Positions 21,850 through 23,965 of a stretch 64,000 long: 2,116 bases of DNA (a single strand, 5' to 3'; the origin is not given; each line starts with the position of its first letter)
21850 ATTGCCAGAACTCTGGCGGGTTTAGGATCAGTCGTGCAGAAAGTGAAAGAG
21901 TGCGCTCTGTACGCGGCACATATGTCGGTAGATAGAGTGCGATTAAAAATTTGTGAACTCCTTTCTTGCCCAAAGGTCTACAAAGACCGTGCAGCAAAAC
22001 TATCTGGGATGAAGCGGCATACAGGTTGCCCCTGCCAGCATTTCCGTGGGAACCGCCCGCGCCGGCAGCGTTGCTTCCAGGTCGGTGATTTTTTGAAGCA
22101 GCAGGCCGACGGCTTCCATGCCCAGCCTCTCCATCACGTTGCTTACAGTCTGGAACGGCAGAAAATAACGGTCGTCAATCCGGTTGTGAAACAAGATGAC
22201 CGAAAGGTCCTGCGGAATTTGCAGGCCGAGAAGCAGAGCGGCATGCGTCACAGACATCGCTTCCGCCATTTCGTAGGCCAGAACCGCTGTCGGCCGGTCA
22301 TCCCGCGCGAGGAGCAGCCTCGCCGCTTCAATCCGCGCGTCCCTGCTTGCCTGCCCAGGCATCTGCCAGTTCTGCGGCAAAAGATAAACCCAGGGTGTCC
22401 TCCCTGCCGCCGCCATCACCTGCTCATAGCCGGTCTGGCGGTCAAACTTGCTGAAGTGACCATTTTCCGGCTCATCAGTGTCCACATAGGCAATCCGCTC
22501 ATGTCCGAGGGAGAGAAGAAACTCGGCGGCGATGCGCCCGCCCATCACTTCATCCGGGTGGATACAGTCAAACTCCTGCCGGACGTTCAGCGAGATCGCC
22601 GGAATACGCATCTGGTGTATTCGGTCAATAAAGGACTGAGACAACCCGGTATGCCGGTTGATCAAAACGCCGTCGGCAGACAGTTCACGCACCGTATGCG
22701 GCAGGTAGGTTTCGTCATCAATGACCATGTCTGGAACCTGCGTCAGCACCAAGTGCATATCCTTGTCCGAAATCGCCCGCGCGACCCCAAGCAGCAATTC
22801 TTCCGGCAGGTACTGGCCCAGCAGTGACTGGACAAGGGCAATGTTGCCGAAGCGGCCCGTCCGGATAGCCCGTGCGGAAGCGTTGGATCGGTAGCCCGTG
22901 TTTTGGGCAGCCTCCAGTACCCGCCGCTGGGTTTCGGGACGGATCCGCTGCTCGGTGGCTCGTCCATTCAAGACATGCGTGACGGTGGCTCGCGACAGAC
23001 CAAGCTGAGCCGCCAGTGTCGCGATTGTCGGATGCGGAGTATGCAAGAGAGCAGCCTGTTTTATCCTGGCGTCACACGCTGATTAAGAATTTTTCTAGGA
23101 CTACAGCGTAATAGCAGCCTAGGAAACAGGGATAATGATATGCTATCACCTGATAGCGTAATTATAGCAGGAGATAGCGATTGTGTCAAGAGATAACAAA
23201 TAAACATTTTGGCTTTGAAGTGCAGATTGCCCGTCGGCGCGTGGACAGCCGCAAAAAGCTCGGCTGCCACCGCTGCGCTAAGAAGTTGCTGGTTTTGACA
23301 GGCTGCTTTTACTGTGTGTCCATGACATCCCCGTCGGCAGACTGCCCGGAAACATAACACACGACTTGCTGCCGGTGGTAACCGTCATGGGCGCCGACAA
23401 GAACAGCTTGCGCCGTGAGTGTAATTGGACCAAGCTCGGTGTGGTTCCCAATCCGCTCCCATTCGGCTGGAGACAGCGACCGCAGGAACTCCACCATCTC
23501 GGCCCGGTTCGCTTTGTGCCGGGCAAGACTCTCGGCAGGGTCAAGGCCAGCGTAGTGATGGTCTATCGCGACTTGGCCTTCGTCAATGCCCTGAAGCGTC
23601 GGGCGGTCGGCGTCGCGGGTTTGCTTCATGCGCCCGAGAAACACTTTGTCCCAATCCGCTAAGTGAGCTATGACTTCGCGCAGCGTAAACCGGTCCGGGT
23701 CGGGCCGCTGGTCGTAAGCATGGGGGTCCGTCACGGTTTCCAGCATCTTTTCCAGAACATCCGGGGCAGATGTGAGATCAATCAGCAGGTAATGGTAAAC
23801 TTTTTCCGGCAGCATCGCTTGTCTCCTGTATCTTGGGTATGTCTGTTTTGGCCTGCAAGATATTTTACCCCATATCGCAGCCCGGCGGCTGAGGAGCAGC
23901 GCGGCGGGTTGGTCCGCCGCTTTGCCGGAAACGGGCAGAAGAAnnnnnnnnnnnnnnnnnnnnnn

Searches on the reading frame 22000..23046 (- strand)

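Call 22: search_protein_families(library=pfam, proteins=[window:22000-23046:-], max_evalue=0.00001)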
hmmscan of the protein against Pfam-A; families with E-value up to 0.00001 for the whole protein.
window:22000-23046:- (348 aa): 2 families
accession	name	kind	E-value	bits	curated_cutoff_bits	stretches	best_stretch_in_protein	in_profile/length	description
PF13377.12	Peripla_BP_3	-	9.2e-21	75.1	26.5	1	174-342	1-167/167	Periplasmic binding protein-like domain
PF00356.27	LacI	-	1.3e-06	28.6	27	1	10-55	4-46/46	Bacterial regulatory proteins, lacI family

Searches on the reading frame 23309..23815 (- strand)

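Call 22: search_protein_families(library=pfam, proteins=[window:23309-23815:-], max_evalue=0.00001)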
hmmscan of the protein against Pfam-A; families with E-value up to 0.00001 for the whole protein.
window:23309-23815:- (168 aa): 1 family
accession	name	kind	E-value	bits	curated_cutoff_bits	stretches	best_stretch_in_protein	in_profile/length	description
PF12867.12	DinB_2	-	2e-21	77.2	24.8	1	14-151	2-128/128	DinB superfamily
